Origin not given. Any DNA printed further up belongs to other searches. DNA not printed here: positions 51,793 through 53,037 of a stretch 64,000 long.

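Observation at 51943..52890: GntR winged-HTH fused directly to a class II aldolase/adducin enzyme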

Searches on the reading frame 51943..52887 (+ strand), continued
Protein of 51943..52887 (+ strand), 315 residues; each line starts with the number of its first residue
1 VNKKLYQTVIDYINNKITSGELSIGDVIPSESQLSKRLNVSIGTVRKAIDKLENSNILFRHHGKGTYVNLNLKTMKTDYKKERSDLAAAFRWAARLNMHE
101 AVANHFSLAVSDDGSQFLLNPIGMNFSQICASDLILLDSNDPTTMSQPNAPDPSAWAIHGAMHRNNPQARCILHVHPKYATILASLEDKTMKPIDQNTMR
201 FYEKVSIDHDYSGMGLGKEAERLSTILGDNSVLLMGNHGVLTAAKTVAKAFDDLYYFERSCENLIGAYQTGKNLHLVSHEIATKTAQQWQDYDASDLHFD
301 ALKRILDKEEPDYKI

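Call 19: find_related_loci(query=window:51943-52887:+, collection=genome_contigs, flank=4000)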
Query window:51943-52887:+ (315 aa) in genome_contigs; peptide patterns used: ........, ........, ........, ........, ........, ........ (x = any residue, [..] = any of these).
244 stretches matched a pattern; 194 encode a relative of the query (tblastn E <= 1e-3); the best 80 are kept; 80 distinct loci.
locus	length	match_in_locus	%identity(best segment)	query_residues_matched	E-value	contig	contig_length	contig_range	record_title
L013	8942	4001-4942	86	1-314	0e+0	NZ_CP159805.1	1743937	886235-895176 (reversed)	Candidatus Pseudothioglobus sp. Uisw_041 chromosome, complete genome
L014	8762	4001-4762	86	57-313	6e-155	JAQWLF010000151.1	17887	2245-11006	MAG: Candidatus Thioglobus sp. isolate cluster2_bin.119 k141_740185, whole genome shotgun sequence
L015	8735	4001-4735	89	70-314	6e-152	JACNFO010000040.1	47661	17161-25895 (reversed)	MAG: Candidatus Pseudothioglobus aerophilus NIOZ-UU_NODE_704_length_47661_cov_29.5015, whole genome shotgun sequence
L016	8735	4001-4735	88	70-314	1e-150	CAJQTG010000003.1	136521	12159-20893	MAG: uncultured SUP05 cluster bacterium isolate RIS_SAG_56 genome assembly, contig: c_000000003790, whole genome shotgun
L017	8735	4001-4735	86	70-314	1e-148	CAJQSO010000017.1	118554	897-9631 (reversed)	MAG: uncultured SUP05 cluster bacterium isolate RIS_SAG_37 genome assembly, contig: c_000000002934, whole genome shotgun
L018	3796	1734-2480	84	67-315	5e-151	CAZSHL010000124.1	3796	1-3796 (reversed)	MAG TPA_asm: uncultured Piscirickettsiaceae bacterium isolate SRP077602_co4_45 genome assembly, contig: NODE_51790_lengt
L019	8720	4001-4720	85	75-314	8e-142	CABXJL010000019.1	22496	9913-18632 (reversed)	MAG: uncultured gamma proteobacterium genome assembly, contig: AG-319-E10_NODE_19, whole genome shotgun sequence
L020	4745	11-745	81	70-314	4e-141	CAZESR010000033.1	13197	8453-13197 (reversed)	MAG TPA_asm: uncultured Piscirickettsiaceae bacterium isolate SRP260945_co1_34 genome assembly, contig: NODE_7933_length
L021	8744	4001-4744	80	67-314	5e-140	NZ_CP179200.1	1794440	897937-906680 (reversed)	Pseudothioglobus sp. nBUS_23 chromosome, complete genome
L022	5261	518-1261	79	67-314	6e-140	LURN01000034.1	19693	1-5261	MAG: Candidatus Thioglobus sp. REDSEA-S12_B1 scaffold34, whole genome shotgun sequence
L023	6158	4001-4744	80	67-314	3e-139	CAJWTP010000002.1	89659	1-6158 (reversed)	MAG TPA_asm: uncultured Gammaproteobacteria bacterium isolate ERR599004_bin.29_MetaBAT_v2.12.1_MAG genome assembly, cont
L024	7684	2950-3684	80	70-314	2e-139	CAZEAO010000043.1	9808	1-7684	MAG TPA_asm: uncultured Piscirickettsiaceae bacterium isolate SRP077602_co3_694 genome assembly, contig: NODE_11544_leng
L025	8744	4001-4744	79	67-314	2e-139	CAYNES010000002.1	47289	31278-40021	MAG TPA_asm: uncultured Piscirickettsiaceae bacterium isolate SRP077602_co9_353 genome assembly, contig: NODE_605_length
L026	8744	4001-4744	81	67-314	6e-139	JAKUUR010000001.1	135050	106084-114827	MAG: Candidatus Thioglobus autotrophicus isolate ALOHA_A2.5_138 A2.5-Thioglobus-1_1, whole genome shotgun sequence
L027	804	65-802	82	67-312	9e-155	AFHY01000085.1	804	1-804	Gamma proteobacterium SCGC AAA007-O20 AAA007-O20_Cont21, whole genome shotgun sequence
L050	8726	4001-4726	58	75-315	7e-100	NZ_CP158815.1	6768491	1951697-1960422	Pseudomonas putida strain PSE9 chromosome, complete genome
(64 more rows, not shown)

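Call 37: search_protein_families(library=pfam, proteins=[L050:4-1080:+, L050:1152-2099:-, L050:2329-3795:-, L050:4732-5793:-, L050:5806-7464:-, L050:7616-8644:-], max_evalue=0.00001)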
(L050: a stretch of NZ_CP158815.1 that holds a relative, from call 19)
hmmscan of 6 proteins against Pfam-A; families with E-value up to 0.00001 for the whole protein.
L050:4-1080:+ (359 aa): 1 family
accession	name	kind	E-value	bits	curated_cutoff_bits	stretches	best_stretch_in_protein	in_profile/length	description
PF07690.21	MFS_1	-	1.3e-31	110.3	33.4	1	5-327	10-343/347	Major Facilitator Superfamily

L050:1152-2099:- (315 aa): 1 family
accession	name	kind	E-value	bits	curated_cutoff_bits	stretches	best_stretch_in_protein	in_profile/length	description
PF04069.17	OpuAC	-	1.4e-58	198.9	21.2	1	30-284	2-257/257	Substrate binding domain of ABC-type glycine betaine transport system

L050:2329-3795:- (488 aa): 1 family
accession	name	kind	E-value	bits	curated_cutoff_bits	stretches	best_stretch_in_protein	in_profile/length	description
PF00171.27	Aldedh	-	8e-169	562.5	23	1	15-473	5-461/461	Aldehyde dehydrogenase family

L050:4732-5793:- (353 aa): 2 families
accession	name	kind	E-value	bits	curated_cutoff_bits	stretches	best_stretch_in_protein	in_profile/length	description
PF12833.13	HTH_18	-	3.2e-24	85.4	33.6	1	254-331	2-79/80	Helix-turn-helix domain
PF00165.29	HTH_AraC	-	6.8e-16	58.4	26.6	1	292-328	1-39/42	Bacterial regulatory helix-turn-helix proteins, AraC family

L050:5806-7464:- (552 aa): 3 families
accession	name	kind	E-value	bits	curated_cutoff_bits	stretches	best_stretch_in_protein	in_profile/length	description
PF00732.25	GMC_oxred_N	-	7.4e-57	193.1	23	1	5-295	1-217/218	GMC oxidoreductase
PF05199.19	GMC_oxred_C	-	5.8e-41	140.7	24.6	1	386-521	1-139/139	GMC oxidoreductase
PF00890.30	FAD_binding_2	-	9.5e-06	25.5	20.4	0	177-258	112-206/414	FAD binding domain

L050:7616-8644:- (342 aa): 2 families
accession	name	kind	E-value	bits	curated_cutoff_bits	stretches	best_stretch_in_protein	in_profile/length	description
PF00355.32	Rieske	-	1.7e-20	73.2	20.3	1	3-91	2-87/88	Rieske [2Fe-2S] domain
PF00848.25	Ring_hydroxyl_A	-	8.1e-18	65.5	24.9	1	142-332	4-202/208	Ring hydroxylating alpha subunit (catalytic domain)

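Call 42: predict_structure(alignment_id=A2)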
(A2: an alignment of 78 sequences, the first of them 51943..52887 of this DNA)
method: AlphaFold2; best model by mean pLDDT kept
length: 315 residues; sequences in the alignment: 78
mean_pLDDT: 90.3   pTM: 0.75
mean pLDDT of the five models: 90.3, 90.3, 90.0, 89.6, 89.4
residues with pLDDT >= 90: 219; 70-90: 82; 50-70: 8; < 50: 6
segments of 3 or more residues with pLDDT < 50: 73-76
pLDDT, mean of each block of 10 residues (from residue 1): 72 83 88 93 91 84 82 61 97 90 86 93 88 91 84 92 95 95 92 97 95 89 94 90 98 98 97 97 97 96 97 91
secondary structure, 60 per line:
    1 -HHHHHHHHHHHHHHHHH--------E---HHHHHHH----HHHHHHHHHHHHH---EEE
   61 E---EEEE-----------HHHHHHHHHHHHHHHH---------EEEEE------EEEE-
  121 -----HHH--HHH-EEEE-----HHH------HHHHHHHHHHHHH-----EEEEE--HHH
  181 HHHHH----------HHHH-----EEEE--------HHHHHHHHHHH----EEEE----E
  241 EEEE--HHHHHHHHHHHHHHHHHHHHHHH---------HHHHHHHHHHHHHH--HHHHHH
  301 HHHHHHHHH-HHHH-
elements in order: H2-18 H31-37 H42-54 E58-61 E65-68 H80-95 E105-109 E116-119 E135-138 H153-165 E171-175 H178-185 H196-199 E205-208 H217-227 E232-235 E240-244 H247-269 H279-292 H295-309 H311-314

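Call 47: fold_search(model_id=the predicted structure, library=pdb)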
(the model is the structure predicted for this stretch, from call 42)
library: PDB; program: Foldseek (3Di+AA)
matches with E <= 10: 1375; with E <= 0.001: 91
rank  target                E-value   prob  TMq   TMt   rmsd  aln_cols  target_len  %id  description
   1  3ocr_A                1.7e-17  1.00  0.67  0.83   3.0       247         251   31  Crystal structure of aldolase II superfamily protein from Pseudomonas syringae (released 2010-08-25)
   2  3ocr_B                1.1e-16  1.00  0.67  0.85   2.9       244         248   31  Crystal structure of aldolase II superfamily protein from Pseudomonas syringae (released 2010-08-25)
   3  9ryg_B                7.3e-15  1.00  0.68  0.83   2.6       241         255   23  Bifunctional Non-haem Iron Oxygenase NovR Involved in Novobiocin Biosynthesis with product bound (released 2025-07-23)
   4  9ryg_D                1.1e-14  1.00  0.68  0.83   2.6       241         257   23  Bifunctional Non-haem Iron Oxygenase NovR Involved in Novobiocin Biosynthesis with product bound (released 2025-07-23)
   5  9ryg_C                1.7e-14  1.00  0.68  0.81   2.6       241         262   23  Bifunctional Non-haem Iron Oxygenase NovR Involved in Novobiocin Biosynthesis with product bound (released 2025-07-23)
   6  9m09_A                2.7e-14  1.00  0.67  0.76   3.2       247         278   20  Structure of TqaM from Penicillium aethiopicum in complex with substrate (released 2026-03-04)
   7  4xxf                  4.1e-14  1.00  0.63  0.78   3.4       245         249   22  L-fuculose 1-phosphate aldolase from Glaciozyma antarctica PI12 (released 2015-02-25)
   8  9ryg_A                4.6e-14  1.00  0.67  0.81   2.7       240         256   22  Bifunctional Non-haem Iron Oxygenase NovR Involved in Novobiocin Biosynthesis with product bound (released 2025-07-23)
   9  9m09_D                7.4e-14  1.00  0.61  0.69   3.0       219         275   22  Structure of TqaM from Penicillium aethiopicum in complex with substrate (released 2026-03-04)
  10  8ix6                  8.8e-14  1.00  0.63  0.88   2.5       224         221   19  Crystal structure of Pyruvic Oxime Dioxygenase (POD) from Bradyrhizobium sp. WSM3983 (released 2024-04-03)
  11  8iqa_C                1.0e-13  1.00  0.64  0.85   2.7       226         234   21  Crystal structure of Pyruvic Oxime Dioxygenase (POD) from Alcaligenes faecalis deleted N-terminal 18 residues (released 2024-03-20)
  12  9m0a_B                1.0e-13  1.00  0.67  0.76   3.2       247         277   20  Structure of TqaM from Penicillium aethiopicum in complex with D-(+)-3-phenyllactic acid (released 2026-03-04)
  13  9m0a_A                1.0e-13  1.00  0.64  0.72   3.4       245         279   19  Structure of TqaM from Penicillium aethiopicum in complex with D-(+)-3-phenyllactic acid (released 2026-03-04)
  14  9n43_A                1.6e-13  1.00  0.64  0.71   3.3       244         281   22  Crystal structure of none-heme iron enzyme (TqaM) from Trichoderma atroviride bound with iron (released 2026-01-28)
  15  8il8_A                2.1e-13  1.00  0.63  0.85   2.7       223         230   22  Crystal structure of Pyruvic Oxime Dioxygenase (POD) from Alcaligenes faecalis (released 2024-03-06)
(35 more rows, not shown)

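Call 52: search_protein_representatives(protein=window:51943-52887:+)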
Query: 315 residues. Proteins with E-value up to 0.001 (for the whole library): 9752; up to 1e-10: 1696; up to 1e-30: 179. The best 150 are listed.
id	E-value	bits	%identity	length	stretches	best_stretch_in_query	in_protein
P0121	1.1e-88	313.7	57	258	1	79-315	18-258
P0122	3.9e-84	298.8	56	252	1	71-313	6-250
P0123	1.9e-76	273.6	52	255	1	66-313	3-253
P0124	5.2e-75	268.8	52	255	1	76-313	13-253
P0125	8.6e-75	268.1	60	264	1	78-270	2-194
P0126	5.7e-72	258.8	54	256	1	78-314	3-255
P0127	8.2e-69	248.5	51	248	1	81-314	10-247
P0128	2.5e-61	223.9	60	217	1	131-295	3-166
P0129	2.8e-59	217.2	46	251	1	81-315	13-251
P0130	9.4e-59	215.4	63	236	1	80-230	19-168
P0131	2.6e-58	214.0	47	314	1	71-313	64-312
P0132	2.8e-57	210.6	55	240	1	74-242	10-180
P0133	1.2e-54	201.9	58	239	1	79-229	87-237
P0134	1.4e-54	201.7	48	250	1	81-311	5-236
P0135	1.3e-52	195.3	50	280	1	77-269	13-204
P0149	9.4e-48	179.3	32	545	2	80-306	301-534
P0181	1.0e-41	159.5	39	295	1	81-313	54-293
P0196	1.5e-39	152.4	38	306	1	70-306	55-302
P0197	2.9e-39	151.5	37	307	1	57-306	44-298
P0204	1.3e-38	149.3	36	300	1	81-313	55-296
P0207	4.5e-38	147.5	36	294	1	82-314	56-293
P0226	4.0e-36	141.2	35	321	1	78-312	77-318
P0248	1.9e-34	135.6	36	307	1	80-307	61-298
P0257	5.2e-34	134.2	38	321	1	80-312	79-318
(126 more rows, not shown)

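Call 53: search_protein_families(library=pfam, proteins=[P0131, P0149, P0196, P0197, P0204, P0226, P0257, P0248, P0207, P0181], max_evalue=0.001)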
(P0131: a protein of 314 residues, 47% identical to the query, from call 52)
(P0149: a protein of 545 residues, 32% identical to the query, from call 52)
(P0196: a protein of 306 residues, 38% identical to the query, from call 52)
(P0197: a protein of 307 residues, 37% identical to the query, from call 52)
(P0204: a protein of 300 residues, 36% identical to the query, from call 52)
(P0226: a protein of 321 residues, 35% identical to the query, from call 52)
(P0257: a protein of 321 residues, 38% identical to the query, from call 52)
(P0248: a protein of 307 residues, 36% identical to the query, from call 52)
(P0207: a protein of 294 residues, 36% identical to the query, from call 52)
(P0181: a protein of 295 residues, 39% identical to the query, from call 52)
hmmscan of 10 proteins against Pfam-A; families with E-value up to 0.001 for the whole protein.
P0131 (314 aa): 1 family
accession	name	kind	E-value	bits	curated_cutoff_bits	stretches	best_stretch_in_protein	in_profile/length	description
PF00596.27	Aldolase_II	-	3.5e-39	135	22.2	1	77-261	2-182/183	Class II Aldolase and Adducin N-terminal domain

P0149 (545 aa): 1 family
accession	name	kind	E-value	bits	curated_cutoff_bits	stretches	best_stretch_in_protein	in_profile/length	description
PF00596.27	Aldolase_II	-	2e-62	210.8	22.2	2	306-490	2-183/183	Class II Aldolase and Adducin N-terminal domain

P0196 (306 aa): 1 family
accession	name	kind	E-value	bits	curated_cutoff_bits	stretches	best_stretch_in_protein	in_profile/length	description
PF00596.27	Aldolase_II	-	6.8e-33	114.5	22.2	1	70-255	2-181/183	Class II Aldolase and Adducin N-terminal domain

P0197 (307 aa): 1 family
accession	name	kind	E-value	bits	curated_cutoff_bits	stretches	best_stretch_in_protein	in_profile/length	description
PF00596.27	Aldolase_II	-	4.8e-38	131.3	22.2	1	67-256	2-183/183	Class II Aldolase and Adducin N-terminal domain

P0204 (300 aa): 1 family
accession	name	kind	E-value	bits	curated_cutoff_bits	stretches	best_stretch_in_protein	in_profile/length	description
PF00596.27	Aldolase_II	-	5.1e-37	128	22.2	1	58-246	1-183/183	Class II Aldolase and Adducin N-terminal domain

P0226 (321 aa): 1 family
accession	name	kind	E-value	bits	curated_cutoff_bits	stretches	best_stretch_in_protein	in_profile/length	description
PF00596.27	Aldolase_II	-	2.4e-35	122.5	22.2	1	84-269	2-183/183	Class II Aldolase and Adducin N-terminal domain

P0257 (321 aa): 1 family
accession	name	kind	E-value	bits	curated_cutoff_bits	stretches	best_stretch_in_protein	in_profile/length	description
PF00596.27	Aldolase_II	-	1e-37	130.2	22.2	1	84-269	2-183/183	Class II Aldolase and Adducin N-terminal domain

P0248 (307 aa): 1 family
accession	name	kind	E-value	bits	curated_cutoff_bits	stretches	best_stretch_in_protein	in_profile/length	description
PF00596.27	Aldolase_II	-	1.1e-37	130.2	22.2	1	65-254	1-183/183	Class II Aldolase and Adducin N-terminal domain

P0207 (294 aa): 1 family
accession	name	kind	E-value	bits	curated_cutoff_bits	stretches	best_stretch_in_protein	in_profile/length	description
PF00596.27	Aldolase_II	-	1.2e-39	136.6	22.2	1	59-242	2-183/183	Class II Aldolase and Adducin N-terminal domain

P0181 (295 aa): 1 family
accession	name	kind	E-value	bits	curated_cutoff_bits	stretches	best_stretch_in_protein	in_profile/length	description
PF00596.27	Aldolase_II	-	9e-38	130.4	22.2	1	58-241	2-183/183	Class II Aldolase and Adducin N-terminal domain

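Call 54: search_solved_structures(query=L014:3275-3994:+, max_evalue=0.00001, show_alignments=3)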
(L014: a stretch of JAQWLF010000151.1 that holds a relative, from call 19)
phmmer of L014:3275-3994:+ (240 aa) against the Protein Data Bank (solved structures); distinct sequences matched with E-value up to 0.00001: 9.
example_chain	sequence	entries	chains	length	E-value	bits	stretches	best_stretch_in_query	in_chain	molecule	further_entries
2wv0_A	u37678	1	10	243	7.6e-13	51.8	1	5-231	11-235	HTH-TYPE TRANSCRIPTIONAL REPRESSOR YVOA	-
4u0v_A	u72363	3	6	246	7.9e-13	51.8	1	5-231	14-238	HTH-type transcriptional repressor YvoA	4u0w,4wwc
9i0v_A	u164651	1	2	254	1.2e-06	31.5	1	25-238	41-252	HTH-type transcriptional repressor DasR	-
4zs8_A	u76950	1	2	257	1.3e-06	31.5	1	25-238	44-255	HTH-type transcriptional repressor DasR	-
2ra5_A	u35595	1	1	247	2e-06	30.8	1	9-231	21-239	Putative transcriptional regulator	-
3edp_A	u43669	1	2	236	3.5e-06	30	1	3-214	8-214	Lin2111 protein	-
4u0y_A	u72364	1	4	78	4.2e-06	29.7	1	5-69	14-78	HTH-type transcriptional repressor YvoA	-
3bwg_A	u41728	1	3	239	6.2e-06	29.2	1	6-205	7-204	Uncharacterized HTH-type transcriptional regulator yydK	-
2di3_A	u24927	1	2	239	8.7e-06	28.7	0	1-58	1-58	Bacterial regulatory proteins, GntR family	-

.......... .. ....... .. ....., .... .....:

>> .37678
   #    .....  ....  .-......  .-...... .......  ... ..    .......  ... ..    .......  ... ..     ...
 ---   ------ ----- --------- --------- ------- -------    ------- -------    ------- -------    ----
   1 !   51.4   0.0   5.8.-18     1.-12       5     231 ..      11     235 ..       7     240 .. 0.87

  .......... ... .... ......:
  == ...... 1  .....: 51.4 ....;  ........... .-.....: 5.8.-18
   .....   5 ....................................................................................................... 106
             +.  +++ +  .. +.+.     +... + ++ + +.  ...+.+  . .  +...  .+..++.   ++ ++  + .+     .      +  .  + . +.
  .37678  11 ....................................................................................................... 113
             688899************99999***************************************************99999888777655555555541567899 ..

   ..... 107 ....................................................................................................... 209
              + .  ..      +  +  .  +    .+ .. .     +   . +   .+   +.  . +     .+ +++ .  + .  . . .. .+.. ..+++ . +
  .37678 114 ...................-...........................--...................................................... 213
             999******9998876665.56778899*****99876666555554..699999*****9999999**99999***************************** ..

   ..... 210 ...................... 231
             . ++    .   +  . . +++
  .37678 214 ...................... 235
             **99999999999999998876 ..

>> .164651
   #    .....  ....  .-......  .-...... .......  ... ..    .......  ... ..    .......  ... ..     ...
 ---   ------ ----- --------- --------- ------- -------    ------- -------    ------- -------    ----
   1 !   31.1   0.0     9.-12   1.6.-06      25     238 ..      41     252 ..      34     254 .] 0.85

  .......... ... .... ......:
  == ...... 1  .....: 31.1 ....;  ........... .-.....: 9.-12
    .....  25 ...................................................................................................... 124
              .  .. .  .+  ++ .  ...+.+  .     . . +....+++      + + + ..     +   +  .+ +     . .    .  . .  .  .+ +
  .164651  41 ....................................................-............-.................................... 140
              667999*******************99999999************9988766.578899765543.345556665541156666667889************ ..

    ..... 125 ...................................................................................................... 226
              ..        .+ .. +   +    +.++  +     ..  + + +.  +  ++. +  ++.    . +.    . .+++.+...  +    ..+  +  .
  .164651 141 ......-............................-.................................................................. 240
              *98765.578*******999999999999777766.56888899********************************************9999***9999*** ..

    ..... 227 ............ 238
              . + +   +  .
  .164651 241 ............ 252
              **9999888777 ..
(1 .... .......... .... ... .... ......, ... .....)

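Call 55: find_encoding_contigs(protein=P0003, flank=3000, max_places=2)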
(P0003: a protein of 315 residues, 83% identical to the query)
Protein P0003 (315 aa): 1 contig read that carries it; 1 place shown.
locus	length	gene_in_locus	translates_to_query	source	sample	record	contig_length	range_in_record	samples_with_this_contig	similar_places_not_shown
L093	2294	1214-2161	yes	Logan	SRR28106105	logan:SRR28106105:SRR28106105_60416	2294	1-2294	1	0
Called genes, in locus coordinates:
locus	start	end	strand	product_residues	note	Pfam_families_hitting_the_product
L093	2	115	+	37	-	?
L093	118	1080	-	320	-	PF01515:PTA_PTB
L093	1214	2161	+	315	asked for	PF00392:GntR, PF08220:HTH_DeoR (weak), PF14502:HTH_41 (weak), PF00596:Aldolase_II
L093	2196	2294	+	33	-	?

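Call 56: find_encoding_contigs(protein=P0004, flank=3000, max_places=2)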
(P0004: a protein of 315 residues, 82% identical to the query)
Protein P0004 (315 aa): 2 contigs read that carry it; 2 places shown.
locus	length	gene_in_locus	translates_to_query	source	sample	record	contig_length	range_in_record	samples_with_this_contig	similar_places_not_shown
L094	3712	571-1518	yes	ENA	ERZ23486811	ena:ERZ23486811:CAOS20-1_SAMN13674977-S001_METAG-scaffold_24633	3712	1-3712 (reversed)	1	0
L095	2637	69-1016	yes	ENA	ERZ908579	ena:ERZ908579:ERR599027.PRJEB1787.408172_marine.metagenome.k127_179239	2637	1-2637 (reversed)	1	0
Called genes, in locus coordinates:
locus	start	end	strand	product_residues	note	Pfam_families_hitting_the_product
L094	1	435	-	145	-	?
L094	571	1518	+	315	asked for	PF00392:GntR, PF08220:HTH_DeoR (weak), PF00596:Aldolase_II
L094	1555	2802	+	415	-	PF00155:Aminotran_1_2 (weak), PF00266:Aminotran_5, PF01041:DegT_DnrJ_EryC1 (weak), PF01053:Cys_Met_Meta_PP, PF00266:Aminotran_5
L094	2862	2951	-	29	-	-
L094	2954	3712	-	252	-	?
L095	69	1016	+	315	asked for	PF00392:GntR, PF08220:HTH_DeoR (weak), PF00596:Aldolase_II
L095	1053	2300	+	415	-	PF00155:Aminotran_1_2 (weak), PF00266:Aminotran_5, PF01041:DegT_DnrJ_EryC1 (weak), PF01053:Cys_Met_Meta_PP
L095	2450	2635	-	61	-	?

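Call 57: find_encoding_contigs(protein=P0012, flank=3000, max_places=2)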
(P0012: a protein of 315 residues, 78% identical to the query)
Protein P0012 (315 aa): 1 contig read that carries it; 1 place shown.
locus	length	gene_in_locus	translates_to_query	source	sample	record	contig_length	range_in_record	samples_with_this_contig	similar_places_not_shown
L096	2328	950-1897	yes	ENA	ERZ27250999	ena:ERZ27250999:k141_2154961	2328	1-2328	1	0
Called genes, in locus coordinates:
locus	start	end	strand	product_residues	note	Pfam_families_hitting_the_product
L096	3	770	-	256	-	?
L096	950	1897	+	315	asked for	PF00392:GntR, PF08220:HTH_DeoR (weak), PF14502:HTH_41 (weak), PF00596:Aldolase_II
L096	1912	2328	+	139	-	?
